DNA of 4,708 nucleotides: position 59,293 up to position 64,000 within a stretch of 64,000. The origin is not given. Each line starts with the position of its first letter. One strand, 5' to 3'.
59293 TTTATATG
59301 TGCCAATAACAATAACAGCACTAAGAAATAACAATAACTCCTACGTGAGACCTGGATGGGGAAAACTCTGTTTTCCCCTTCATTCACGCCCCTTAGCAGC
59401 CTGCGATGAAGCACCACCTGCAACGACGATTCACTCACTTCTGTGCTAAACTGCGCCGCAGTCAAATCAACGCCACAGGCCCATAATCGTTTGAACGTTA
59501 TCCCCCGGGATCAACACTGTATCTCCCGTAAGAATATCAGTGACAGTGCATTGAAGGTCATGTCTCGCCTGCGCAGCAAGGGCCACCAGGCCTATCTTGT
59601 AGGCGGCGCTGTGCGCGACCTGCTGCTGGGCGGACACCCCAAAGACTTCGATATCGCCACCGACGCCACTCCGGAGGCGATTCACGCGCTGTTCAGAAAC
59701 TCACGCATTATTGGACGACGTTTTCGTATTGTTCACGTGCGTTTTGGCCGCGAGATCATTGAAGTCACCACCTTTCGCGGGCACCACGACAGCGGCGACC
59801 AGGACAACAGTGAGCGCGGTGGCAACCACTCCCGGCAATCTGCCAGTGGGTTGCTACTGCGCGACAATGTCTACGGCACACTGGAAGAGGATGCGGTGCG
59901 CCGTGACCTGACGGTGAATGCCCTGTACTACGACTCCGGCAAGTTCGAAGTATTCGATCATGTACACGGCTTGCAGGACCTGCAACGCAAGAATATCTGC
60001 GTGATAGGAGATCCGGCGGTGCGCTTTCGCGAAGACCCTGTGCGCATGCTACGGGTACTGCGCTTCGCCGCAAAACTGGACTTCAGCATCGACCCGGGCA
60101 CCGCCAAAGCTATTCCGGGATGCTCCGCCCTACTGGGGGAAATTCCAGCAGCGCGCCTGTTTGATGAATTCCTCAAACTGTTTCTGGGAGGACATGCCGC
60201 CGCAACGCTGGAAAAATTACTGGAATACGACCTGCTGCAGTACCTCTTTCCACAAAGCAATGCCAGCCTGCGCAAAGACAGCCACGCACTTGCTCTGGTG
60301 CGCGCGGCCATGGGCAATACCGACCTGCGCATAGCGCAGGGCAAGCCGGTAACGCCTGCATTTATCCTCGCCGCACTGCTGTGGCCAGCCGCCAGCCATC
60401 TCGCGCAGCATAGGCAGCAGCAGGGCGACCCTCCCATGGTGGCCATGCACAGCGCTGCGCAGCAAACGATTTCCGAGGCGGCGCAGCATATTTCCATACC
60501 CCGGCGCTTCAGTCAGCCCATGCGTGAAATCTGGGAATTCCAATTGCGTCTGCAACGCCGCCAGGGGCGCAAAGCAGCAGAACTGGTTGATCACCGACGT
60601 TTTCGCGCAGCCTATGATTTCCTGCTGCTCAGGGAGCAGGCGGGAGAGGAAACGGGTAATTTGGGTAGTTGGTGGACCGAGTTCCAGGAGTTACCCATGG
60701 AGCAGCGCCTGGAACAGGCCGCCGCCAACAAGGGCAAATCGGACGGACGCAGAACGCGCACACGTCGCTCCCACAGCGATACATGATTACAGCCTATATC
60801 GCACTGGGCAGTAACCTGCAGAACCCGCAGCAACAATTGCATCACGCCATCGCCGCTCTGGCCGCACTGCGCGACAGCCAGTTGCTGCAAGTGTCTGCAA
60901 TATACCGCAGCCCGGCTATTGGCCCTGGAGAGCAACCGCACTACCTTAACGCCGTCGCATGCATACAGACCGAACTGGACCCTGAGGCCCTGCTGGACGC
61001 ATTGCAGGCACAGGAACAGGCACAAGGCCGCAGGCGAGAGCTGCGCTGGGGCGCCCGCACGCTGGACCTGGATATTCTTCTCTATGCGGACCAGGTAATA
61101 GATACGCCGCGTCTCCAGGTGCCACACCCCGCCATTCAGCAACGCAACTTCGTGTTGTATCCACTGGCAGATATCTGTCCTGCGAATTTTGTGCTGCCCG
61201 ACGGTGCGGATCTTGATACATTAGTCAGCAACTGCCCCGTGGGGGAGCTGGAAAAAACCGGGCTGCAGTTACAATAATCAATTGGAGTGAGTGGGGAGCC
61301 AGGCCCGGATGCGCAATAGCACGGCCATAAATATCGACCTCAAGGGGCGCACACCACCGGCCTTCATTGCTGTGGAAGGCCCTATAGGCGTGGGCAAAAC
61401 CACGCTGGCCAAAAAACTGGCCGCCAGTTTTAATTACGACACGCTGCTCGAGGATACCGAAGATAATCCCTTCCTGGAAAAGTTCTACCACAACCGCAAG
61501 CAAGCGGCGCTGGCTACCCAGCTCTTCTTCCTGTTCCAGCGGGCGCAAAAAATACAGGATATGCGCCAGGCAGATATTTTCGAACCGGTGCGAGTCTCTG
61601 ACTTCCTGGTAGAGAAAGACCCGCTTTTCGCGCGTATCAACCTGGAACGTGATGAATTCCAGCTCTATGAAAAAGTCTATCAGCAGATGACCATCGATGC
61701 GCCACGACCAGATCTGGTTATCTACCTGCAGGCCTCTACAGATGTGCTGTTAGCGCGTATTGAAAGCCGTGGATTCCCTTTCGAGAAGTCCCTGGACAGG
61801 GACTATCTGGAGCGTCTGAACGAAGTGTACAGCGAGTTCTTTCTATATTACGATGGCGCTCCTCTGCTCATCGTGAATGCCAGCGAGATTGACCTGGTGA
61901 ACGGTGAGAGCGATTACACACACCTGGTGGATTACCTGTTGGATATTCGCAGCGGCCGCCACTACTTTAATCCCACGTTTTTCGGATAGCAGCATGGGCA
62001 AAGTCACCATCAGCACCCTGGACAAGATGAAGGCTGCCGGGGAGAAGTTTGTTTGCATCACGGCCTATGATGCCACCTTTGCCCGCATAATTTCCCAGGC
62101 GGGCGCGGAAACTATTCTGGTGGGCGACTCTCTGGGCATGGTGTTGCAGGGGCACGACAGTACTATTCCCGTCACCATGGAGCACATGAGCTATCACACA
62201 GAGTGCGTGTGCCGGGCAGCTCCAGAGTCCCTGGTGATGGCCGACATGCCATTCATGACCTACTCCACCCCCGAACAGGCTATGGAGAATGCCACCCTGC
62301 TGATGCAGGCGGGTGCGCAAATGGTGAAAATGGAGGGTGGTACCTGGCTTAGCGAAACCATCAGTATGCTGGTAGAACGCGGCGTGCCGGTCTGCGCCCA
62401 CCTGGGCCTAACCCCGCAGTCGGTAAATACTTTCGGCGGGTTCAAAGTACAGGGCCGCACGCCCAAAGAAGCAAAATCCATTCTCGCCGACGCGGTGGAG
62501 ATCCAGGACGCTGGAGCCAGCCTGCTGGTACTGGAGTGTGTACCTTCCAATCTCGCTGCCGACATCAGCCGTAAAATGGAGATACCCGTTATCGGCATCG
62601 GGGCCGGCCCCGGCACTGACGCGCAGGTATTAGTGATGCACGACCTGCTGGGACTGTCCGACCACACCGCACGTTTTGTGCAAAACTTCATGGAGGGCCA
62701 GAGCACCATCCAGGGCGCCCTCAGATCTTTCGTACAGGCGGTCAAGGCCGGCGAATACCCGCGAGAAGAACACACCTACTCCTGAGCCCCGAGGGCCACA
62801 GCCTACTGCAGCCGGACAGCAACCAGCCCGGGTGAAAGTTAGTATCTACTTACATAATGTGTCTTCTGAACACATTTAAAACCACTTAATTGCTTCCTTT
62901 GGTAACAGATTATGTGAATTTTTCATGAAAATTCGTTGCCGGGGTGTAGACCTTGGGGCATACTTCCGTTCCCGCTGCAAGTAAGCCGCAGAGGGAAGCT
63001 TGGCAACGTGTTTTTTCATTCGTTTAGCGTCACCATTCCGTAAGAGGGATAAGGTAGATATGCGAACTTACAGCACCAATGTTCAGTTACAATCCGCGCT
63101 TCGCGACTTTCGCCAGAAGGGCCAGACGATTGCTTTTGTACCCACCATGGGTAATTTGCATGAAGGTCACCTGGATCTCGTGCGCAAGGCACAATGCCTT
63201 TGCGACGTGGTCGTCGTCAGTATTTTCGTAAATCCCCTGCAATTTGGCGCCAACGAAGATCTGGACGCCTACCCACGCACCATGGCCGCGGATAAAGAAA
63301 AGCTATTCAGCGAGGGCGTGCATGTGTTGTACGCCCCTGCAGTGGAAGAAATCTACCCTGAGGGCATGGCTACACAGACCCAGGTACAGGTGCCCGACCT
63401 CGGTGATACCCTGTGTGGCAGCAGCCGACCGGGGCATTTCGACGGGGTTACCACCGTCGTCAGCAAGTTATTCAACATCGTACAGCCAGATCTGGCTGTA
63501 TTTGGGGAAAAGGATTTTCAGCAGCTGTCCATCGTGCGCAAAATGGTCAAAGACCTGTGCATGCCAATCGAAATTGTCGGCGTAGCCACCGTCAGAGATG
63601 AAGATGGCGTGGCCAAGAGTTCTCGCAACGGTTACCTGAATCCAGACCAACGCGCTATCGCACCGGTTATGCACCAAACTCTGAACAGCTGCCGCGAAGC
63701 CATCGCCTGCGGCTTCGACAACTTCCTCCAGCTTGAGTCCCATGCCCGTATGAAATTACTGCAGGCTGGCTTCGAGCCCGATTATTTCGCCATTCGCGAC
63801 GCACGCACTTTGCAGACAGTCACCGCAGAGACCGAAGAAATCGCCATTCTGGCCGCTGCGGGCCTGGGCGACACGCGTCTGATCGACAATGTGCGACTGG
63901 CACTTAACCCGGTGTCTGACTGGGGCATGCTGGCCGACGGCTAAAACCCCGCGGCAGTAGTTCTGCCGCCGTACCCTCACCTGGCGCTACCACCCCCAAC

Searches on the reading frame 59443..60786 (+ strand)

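Call 5: search_protein_families(library=pfam, proteins=[window:59443-60786:+])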
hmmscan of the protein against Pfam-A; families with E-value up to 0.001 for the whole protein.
window:59443-60786:+ (447 aa): 3 families
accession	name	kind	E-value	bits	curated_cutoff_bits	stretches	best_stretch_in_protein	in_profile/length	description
PF01743.26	PolyA_pol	-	6.4e-38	130.4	23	1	50-185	1-125/126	Poly A polymerase head domain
PF12626.12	PolyA_pol_arg_C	-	3.4e-37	127.5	22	1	327-442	1-118/119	Polymerase A arginine-rich C-terminus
PF12627.12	PolyA_pol_RNAbd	-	3.1e-20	72.1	22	1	213-273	1-61/64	Probable RNA and SrmB- binding site of polymerase A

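Call 38: search_protein_families(library=ncbifam, proteins=[window:59443-60786:+], max_evalue=0.00001)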
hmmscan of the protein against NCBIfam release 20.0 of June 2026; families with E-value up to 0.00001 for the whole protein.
window:59443-60786:+ (447 aa): 9 families
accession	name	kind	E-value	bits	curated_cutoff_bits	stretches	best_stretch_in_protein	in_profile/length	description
TIGR01942.1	pcnB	subfamily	3.5e-156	520.3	305.65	1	19-442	1-412/425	polynucleotide adenylyltransferase PcnB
NF008634.1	PRK11623.1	equivalog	2.9e-140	467.9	702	1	10-442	23-459/469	polynucleotide adenylyltransferase PcnB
NF009814.0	PRK13299.1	equivalog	5.9e-58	196.8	290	1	33-273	6-229/396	CCA tRNA nucleotidyltransferase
TIGR02692.1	tRNA_CCA_actino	equivalog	8.3e-39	133.5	438.8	1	31-281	11-253/466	CCA tRNA nucleotidyltransferase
NF008137.0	PRK10885.1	equivalog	5.5e-23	81.4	451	1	141-273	78-211/409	multifunctional CCA addition/repair protein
NF009813.0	PRK13298.1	equivalog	2.2e-16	59.8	606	1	50-270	3-208/417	tRNA CCA-pyrophosphorylase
NF009812.0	PRK13297.1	equivalog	2.1e-15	56.8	624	1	46-221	10-166/364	tRNA CCA-pyrophosphorylase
NF009811.0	PRK13296.1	equivalog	1.3e-14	53.8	469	1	142-276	79-212/360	CCA tRNA nucleotidyltransferase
NF041569.1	A-tRNAntase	equivalog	2.7e-12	45.8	1440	1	49-271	481-694/880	A-adding tRNA nucleotidyltransferase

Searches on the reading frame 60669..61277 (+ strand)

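Call 38: search_protein_families(library=ncbifam, proteins=[window:60669-61277:+], max_evalue=0.00001)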
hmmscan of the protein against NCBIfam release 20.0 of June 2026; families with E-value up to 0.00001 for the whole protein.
window:60669-61277:+ (202 aa): 3 families
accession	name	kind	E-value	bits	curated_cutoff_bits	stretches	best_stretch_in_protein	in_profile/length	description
NF007595.0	PRK10239.1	equivalog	1.2e-45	155.1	252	1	39-188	1-150/159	2-amino-4-hydroxy-6-hydroxymethyldihydropteridine diphosphokinase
TIGR01498.1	folK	equivalog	3.2e-43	146.9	54.1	1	42-171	1-128/128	2-amino-4-hydroxy-6-hydroxymethyldihydropteridine diphosphokinase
NF010692.0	PRK14092.1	equivalog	1.2e-37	129.1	234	1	40-182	8-148/163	2-amino-4-hydroxy-6-hydroxymethyldihydropteridine diphosphokinase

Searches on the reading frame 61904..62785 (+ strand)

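Call 38: search_protein_families(library=ncbifam, proteins=[window:61904-62785:+], max_evalue=0.00001)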
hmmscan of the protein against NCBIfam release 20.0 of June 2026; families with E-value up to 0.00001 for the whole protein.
window:61904-62785:+ (293 aa): 2 families
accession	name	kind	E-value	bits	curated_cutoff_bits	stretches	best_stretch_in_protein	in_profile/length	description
NF001452.0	PRK00311.1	subfamily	5.2e-114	380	272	1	32-292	3-266/267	3-methyl-2-oxobutanoate hydroxymethyltransferase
TIGR00222.1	panB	equivalog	7.1e-104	347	207.55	1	32-292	2-263/264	3-methyl-2-oxobutanoate hydroxymethyltransferase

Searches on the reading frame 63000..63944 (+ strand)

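Call 38: search_protein_families(library=ncbifam, proteins=[window:63000-63944:+], max_evalue=0.00001)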
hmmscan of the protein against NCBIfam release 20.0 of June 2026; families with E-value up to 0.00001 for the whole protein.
window:63000-63944:+ (314 aa): 3 families
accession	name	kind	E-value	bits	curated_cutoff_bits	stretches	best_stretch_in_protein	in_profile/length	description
TIGR00018.1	panC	equivalog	2.8e-97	325.1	212.75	1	21-299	1-281/283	pantoate--beta-alanine ligase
NF010004.0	PRK13477.1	equivalog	4.8e-89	299.1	524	1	24-300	5-281/514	bifunctional pantoate--beta-alanine ligase/(d)CMP kinase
TIGR00125.1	cyt_tran_rel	domain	6e-08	32.8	27.7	1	44-96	2-52/65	adenylyltransferase/cytidyltransferase family protein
